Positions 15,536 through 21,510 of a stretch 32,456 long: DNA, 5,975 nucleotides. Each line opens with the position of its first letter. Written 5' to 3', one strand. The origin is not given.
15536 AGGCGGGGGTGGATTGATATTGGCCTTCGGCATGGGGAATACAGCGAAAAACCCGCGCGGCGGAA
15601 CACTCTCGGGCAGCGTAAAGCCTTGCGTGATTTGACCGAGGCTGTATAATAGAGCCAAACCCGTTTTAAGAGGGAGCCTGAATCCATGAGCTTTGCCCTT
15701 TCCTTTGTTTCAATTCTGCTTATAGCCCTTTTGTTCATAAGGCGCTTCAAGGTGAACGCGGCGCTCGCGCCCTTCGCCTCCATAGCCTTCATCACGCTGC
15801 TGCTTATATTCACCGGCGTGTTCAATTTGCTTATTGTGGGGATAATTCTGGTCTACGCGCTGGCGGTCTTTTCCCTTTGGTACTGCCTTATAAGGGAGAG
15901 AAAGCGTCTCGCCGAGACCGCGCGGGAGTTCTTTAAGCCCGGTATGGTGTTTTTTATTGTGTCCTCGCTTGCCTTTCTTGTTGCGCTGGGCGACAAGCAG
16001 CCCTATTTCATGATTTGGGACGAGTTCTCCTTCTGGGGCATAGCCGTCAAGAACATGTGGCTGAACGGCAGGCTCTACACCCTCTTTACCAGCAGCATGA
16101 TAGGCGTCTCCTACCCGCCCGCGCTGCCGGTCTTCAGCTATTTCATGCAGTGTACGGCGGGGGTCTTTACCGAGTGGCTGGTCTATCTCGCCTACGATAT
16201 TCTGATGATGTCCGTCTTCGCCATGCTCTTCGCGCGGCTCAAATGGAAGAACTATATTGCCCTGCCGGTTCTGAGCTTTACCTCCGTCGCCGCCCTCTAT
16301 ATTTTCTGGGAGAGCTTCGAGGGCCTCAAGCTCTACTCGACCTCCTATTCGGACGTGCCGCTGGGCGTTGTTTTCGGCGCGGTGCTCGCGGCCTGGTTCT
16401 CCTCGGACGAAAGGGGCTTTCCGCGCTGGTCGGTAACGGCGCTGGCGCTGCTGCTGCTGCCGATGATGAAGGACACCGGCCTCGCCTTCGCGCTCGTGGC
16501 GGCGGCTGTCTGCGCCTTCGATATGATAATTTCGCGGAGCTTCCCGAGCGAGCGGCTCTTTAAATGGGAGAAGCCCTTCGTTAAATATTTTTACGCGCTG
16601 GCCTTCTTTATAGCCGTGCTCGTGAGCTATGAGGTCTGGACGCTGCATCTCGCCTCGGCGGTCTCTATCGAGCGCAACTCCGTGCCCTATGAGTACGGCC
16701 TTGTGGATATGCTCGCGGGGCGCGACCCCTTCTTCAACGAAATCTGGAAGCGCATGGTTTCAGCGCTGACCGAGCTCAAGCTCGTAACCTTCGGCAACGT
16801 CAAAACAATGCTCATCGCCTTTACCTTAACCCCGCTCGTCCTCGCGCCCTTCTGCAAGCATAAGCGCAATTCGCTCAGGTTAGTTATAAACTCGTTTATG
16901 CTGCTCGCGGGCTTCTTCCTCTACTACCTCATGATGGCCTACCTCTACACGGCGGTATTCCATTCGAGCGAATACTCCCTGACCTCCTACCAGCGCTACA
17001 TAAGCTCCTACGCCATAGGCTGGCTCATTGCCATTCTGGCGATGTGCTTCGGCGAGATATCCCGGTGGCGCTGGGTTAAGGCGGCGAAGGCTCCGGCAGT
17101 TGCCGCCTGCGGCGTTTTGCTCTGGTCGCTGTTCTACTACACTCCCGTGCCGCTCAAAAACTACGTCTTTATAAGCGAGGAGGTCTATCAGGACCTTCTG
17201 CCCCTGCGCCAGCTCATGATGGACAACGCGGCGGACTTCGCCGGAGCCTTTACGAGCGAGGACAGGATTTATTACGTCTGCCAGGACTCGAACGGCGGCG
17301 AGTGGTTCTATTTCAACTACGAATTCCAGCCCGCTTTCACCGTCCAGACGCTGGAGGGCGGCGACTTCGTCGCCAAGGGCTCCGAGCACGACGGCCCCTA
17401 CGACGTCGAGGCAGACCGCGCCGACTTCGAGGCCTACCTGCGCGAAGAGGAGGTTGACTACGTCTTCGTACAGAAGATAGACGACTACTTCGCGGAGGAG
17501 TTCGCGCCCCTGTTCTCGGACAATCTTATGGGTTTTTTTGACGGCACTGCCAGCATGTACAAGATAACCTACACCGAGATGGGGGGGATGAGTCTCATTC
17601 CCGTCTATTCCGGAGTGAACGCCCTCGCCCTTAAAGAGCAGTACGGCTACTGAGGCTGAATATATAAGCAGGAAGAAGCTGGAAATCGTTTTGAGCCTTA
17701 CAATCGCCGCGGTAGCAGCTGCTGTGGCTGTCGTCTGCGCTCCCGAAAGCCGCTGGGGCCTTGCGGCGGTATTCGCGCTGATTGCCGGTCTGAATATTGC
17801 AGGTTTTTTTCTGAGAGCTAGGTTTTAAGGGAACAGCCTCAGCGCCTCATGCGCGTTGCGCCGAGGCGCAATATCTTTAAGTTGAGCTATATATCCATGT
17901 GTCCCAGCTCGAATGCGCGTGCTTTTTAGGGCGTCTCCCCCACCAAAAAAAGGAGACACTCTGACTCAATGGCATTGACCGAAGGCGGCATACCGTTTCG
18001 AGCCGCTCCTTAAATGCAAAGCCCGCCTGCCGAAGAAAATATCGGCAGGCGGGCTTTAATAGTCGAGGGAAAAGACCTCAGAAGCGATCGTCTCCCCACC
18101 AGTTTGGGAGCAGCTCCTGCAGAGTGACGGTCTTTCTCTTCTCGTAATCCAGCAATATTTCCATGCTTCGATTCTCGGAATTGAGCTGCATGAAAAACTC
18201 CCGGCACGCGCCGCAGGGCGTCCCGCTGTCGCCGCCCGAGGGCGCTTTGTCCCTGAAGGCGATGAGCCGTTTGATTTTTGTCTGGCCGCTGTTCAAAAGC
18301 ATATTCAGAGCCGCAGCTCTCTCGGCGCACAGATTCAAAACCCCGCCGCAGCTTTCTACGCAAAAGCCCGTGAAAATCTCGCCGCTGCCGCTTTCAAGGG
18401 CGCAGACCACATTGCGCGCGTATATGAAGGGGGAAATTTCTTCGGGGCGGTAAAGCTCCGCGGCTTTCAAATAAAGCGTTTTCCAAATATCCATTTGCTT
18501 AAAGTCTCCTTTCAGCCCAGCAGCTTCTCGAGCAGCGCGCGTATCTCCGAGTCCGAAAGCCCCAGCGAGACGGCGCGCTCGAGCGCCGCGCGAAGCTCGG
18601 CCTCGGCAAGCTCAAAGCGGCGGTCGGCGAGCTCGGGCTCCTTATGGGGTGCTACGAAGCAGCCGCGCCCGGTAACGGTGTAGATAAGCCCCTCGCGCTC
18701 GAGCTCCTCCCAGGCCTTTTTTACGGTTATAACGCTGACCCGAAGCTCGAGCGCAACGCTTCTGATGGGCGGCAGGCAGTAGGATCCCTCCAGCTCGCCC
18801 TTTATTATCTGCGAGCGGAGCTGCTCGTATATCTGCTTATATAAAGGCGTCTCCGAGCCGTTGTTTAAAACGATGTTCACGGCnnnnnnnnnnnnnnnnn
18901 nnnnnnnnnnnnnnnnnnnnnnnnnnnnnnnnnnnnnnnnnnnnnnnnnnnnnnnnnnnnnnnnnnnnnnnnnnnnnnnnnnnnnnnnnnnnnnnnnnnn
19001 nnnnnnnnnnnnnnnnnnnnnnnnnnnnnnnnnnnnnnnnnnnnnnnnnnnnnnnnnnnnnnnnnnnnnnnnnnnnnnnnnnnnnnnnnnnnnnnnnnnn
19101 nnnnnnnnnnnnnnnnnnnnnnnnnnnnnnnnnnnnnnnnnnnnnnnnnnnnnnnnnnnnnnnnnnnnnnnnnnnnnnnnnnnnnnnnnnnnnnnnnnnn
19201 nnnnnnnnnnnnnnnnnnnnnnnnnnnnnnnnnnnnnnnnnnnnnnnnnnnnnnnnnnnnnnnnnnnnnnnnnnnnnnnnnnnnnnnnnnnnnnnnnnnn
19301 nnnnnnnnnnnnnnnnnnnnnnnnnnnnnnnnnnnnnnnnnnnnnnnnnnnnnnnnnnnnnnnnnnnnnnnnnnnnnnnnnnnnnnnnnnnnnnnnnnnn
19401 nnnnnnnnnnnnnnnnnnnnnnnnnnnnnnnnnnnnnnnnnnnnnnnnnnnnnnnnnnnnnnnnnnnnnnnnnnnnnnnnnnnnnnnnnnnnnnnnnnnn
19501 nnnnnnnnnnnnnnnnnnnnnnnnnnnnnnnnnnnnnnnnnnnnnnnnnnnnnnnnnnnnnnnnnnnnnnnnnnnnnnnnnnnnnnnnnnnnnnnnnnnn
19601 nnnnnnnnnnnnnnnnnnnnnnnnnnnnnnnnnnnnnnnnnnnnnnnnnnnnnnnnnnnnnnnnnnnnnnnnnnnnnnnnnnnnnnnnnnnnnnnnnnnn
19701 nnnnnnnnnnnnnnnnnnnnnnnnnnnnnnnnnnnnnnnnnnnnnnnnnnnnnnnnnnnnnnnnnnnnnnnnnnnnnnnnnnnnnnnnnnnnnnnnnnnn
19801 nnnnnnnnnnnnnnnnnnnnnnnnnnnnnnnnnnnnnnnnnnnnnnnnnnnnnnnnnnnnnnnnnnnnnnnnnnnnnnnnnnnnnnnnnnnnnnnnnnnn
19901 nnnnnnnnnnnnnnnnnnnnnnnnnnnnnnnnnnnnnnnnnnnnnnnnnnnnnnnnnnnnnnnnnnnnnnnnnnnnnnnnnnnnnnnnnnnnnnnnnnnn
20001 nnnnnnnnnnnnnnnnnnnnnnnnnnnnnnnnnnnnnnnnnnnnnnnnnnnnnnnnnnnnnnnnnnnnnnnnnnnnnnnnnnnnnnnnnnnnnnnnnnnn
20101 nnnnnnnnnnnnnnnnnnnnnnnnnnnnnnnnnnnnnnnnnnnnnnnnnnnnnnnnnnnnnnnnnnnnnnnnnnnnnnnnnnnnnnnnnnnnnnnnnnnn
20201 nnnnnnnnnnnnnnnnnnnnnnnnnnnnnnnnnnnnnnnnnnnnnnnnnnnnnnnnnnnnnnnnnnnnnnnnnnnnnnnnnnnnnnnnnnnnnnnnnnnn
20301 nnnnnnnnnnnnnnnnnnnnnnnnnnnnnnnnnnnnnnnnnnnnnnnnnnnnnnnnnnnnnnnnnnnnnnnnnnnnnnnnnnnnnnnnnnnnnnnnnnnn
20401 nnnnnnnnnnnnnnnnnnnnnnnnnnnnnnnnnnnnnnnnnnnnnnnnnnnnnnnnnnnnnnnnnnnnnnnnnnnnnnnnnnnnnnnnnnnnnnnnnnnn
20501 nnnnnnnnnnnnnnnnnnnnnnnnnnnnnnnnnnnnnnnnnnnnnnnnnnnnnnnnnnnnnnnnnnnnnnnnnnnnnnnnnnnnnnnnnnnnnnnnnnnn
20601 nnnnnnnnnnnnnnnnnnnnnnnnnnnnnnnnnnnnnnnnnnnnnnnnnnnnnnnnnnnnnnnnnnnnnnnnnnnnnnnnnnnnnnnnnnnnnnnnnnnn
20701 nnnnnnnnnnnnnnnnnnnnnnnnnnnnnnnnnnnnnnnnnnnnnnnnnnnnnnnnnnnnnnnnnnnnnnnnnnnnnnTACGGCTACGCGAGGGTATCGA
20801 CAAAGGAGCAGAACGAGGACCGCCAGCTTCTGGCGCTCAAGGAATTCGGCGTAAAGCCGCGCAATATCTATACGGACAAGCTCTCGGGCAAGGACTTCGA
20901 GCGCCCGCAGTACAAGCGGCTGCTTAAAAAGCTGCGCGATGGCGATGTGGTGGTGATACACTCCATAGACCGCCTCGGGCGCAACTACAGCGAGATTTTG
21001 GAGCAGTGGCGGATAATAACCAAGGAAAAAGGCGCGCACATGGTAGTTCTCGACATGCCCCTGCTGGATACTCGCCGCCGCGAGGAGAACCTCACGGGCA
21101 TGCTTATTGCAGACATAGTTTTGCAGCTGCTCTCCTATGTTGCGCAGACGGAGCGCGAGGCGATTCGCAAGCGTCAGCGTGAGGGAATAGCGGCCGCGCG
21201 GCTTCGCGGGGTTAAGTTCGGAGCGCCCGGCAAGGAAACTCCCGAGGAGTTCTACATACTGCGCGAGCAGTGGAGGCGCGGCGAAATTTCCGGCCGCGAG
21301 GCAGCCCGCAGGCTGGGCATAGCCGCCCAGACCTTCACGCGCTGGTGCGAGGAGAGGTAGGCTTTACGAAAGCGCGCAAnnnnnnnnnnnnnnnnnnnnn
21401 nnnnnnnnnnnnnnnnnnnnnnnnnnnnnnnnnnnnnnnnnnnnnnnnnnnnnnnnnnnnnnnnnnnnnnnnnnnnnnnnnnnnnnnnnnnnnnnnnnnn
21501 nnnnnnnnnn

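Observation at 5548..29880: Dense, previously unannotated family of palindromic MITE/REP-like repeats occupying nearly every intergenic spacer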

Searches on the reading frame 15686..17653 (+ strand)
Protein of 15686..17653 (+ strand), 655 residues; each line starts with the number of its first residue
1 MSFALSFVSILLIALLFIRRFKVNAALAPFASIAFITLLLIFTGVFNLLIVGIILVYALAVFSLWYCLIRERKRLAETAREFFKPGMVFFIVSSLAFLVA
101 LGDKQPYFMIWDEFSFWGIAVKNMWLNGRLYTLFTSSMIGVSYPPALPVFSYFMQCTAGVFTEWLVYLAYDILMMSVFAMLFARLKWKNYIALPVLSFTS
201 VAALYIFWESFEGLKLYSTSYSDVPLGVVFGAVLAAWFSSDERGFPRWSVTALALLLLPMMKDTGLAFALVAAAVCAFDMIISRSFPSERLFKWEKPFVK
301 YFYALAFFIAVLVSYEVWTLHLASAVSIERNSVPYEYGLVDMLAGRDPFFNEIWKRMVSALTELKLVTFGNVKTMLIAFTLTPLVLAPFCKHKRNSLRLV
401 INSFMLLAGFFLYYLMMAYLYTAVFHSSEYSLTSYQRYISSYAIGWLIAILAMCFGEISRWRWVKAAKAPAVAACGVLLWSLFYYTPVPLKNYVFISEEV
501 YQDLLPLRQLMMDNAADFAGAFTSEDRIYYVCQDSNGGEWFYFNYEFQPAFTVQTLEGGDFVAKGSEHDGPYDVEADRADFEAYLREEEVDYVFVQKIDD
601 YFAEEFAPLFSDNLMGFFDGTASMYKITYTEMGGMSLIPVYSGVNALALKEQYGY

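Call 6: search_protein_families(library=pfam, proteins=[window:15686-17653:+])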
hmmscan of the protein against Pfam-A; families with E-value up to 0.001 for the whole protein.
window:15686-17653:+ (655 aa): 0 families

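Call 19: find_homologous_proteins(query=window:15686-17653:+, max_evalue=1e-20)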
Query window:15686-17653:+ (655 aa): 44 proteins with E <= 1e-20 among 8000 candidates.
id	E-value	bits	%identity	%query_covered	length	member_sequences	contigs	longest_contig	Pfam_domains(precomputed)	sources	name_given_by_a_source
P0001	0.0e+0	1461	100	100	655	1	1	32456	-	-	-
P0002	0.0e+0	1146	77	100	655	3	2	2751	-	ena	-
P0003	1.7e-298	1010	68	100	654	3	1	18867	-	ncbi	ncbi:MAG: hypothetical protein RR244_05900 [Oscillospiraceae bacterium]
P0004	3.3e-251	854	58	100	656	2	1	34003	-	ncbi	-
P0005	3.6e-251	854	59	100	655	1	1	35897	-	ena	-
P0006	2.5e-249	848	57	100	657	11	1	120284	-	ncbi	ncbi:MAG: hypothetical protein RSG53_00030 [Oscillospiraceae bacterium]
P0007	8.6e-243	826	58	100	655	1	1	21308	-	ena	-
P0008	2.2e-239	815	57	100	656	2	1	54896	-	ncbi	-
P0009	1.2e-206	707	51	100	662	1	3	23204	-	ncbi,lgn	-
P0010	2.4e-194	666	49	100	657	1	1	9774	-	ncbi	-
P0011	1.2e-192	660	48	100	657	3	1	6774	-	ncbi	-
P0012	2.3e-192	659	48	100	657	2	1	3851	-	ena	-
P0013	1.1e-183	631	48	100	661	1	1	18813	-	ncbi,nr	ncbi:MAG: hypothetical protein VB092_01335 [Oscillospiraceae bacterium]|nr:hypothetical protein [Osc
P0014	2.3e-173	597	45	100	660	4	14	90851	-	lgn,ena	-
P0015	1.1e-169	584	44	100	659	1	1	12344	-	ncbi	-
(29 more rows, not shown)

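Call 20: find_encoding_contigs(protein=P0003, flank=10000, max_places=2)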
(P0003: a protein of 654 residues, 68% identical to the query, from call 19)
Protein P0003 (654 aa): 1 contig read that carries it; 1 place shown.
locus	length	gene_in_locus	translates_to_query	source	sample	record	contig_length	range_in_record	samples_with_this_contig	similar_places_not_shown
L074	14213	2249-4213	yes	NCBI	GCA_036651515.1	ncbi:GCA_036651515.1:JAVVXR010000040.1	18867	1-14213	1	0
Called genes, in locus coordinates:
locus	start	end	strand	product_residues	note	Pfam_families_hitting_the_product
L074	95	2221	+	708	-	PF09913:DUF2142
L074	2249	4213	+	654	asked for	-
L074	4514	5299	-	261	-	PF13187:Fer4_9 (faint), PF04060:FeS, PF12797:Fer4_2 (faint), PF12837:Fer4_6 (faint), PF12838:Fer4_7 (faint), PF00037:Fer4 (weak)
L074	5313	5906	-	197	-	PF02508:Rnf-Nqr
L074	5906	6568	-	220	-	PF02508:Rnf-Nqr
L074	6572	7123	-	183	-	PF04205:FMN_bind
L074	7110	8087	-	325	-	PF03116:NQR2_RnfD_RnfE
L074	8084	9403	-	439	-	PF13375:RnfC_N, PF01512:Complex1_51K, PF10531:SLBB, PF12797:Fer4_2 (faint), PF12838:Fer4_7 (weak), PF13183:Fer4_8 (weak), PF13187:Fer4_9 (weak), PF13237:Fer4_10 (weak)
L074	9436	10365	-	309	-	PF00535:Glycos_transf_2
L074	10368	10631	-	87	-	PF13192:Thioredoxin_3 (weak)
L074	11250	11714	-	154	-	PF14270:DUF4358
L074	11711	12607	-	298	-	PF13472:Lipase_GDSL_2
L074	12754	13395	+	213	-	PF07155:ECF-ribofla_trS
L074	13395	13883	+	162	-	PF00588:SpoU_methylase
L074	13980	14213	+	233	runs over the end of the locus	PF00933:Glyco_hydro_3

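Call 21: find_encoding_contigs(protein=P0006, flank=10000, max_places=2)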
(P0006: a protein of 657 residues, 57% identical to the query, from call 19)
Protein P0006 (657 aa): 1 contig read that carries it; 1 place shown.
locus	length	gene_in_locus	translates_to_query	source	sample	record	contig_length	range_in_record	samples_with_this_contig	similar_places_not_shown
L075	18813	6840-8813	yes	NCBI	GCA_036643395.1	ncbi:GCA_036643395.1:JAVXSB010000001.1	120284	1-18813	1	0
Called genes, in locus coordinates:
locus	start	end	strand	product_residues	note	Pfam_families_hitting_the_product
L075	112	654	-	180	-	PF07155:ECF-ribofla_trS (weak), PF02632:BioY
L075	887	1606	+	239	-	PF01171:ATP_bind_3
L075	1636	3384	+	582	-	PF03990:DUF348, PF06725:3D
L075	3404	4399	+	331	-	PF03102:NeuB, PF08666:SAF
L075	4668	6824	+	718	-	PF09913:DUF2142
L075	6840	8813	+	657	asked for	-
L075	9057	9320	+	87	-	PF12116:SpoIIID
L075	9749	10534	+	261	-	PF09339:HTH_IclR, PF01614:IclR_C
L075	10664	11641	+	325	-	PF00389:2-Hacid_dh, PF02826:2-Hacid_dh_C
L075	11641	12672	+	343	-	PF05035:DGOK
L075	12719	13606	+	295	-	PF00701:DHDPS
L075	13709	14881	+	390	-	PF13433:Peripla_BP_5, PF13458:Peripla_BP_6, PF01094:ANF_receptor, PF13433:Peripla_BP_5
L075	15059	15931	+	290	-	PF02653:BPD_transp_2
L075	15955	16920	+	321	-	PF02653:BPD_transp_2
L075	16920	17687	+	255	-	PF00005:ABC_tran, PF13304:AAA_21 (faint), PF12399:BCA_ABC_TP_C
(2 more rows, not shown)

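Call 22: find_encoding_contigs(protein=P0004, flank=10000, max_places=2)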
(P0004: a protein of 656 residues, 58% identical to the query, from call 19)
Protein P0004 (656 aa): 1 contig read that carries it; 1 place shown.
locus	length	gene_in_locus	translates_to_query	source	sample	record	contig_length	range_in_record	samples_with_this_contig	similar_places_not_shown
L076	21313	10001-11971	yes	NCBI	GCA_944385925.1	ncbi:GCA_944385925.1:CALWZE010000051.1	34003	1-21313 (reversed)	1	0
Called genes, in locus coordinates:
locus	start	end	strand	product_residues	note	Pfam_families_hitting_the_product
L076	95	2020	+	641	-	PF00009:GTP_EFTU, PF22042:EF-G_D2, PF03144:GTP_EFTU_D2, PF00679:EFG_C, PF21018:BipA_C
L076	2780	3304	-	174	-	PF12822:ECF_trnsprt, PF02632:BioY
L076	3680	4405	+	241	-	PF01171:ATP_bind_3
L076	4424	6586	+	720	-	PF03990:DUF348, PF06725:3D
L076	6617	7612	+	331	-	PF03102:NeuB, PF08666:SAF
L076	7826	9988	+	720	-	PF09913:DUF2142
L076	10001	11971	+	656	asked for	-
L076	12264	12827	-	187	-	PF12917:YfbR-like, PF13023:HD_3, PF01966:HD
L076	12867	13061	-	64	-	-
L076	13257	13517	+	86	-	PF12116:SpoIIID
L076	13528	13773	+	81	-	-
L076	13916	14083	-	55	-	-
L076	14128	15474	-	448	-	-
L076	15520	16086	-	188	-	-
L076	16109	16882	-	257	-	PF02348:CTP_transf_3 (weak)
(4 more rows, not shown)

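Call 26: find_encoding_contigs(protein=P0002, flank=10000, max_places=3)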
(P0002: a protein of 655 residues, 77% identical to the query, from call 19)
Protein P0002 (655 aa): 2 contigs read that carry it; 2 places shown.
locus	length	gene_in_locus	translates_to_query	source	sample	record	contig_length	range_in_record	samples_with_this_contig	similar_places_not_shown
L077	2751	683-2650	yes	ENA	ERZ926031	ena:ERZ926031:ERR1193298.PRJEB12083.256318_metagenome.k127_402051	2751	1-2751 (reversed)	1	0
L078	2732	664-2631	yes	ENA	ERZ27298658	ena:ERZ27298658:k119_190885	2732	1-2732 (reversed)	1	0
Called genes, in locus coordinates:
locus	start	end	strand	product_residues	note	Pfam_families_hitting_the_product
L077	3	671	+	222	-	?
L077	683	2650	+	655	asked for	-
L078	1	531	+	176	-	?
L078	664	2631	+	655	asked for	-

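Call 37: search_protein_families(library=ncbifam, proteins=[window:15686-17653:+], max_evalue=0.01)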
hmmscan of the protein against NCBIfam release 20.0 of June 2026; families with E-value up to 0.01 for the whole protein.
window:15686-17653:+ (655 aa): 0 families

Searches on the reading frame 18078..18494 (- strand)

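Call 6: search_protein_families(library=pfam, proteins=[window:18078-18494:-])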
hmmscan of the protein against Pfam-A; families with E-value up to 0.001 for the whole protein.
window:18078-18494:- (138 aa): 1 family
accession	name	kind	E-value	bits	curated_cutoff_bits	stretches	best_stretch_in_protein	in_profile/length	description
PF00383.29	dCMP_cyt_deam_1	-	2.2e-05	24.7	25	1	27-105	24-94/102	Cytidine and deoxycytidylate deaminase zinc-binding region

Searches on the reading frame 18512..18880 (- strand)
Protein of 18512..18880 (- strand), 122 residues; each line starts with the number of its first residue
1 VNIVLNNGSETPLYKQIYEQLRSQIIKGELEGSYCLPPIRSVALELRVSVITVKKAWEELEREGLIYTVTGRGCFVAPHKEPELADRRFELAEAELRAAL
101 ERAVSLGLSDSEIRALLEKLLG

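Call 6: search_protein_families(library=pfam, proteins=[window:18512-18880:-])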
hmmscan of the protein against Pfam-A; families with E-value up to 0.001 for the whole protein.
window:18512-18880:- (122 aa): 2 families
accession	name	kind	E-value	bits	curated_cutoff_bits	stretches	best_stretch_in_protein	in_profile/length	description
PF00392.27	GntR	-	2.9e-15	56.1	27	1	13-76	1-64/64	Bacterial regulatory proteins, gntR family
PF08784.17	RPA_C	-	0.00076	20.6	22.6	0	39-68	72-101/106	Replication protein A C terminal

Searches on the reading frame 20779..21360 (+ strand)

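Call 37: search_protein_families(library=ncbifam, proteins=[window:20779-21360:+], max_evalue=0.01)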
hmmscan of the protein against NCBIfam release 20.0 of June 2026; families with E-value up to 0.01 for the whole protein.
window:20779-21360:+ (193 aa): 7 families
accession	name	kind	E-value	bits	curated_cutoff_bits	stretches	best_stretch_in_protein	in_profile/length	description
NF041201.1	recomb_XisF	equivalog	4.4e-18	65.5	375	1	1-143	2-139/465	fdxN element excision recombinase XisF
NF009949.0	PRK13413.1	equivalog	5.3e-13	49.1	272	1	1-189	3-192/203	master DNA invertase Mpi family serine-type recombinase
NF033518.0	transpos_IS607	equivalog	1.1e-11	44.7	110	1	2-95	58-153/187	IS607 family transposase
NF047343.1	SCCmet_CcrB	equivalog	5.1e-07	28.7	900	1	3-129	12-140/542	cassette chromosome recombinase CcrB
NF047344.1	SCCmet_CcrA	equivalog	0.00056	19.1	700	1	3-92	7-103/442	cassette chromosome recombinase CcrA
NF047347.1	SCCmet_CcrC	equivalog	0.0034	15.9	900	1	3-75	8-94/558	cassette chromosome recombinase CcrC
NF049883.1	resolv_YneB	equivalog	0.0041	16.6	175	1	5-74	7-86/211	YneB family resolvase-like protein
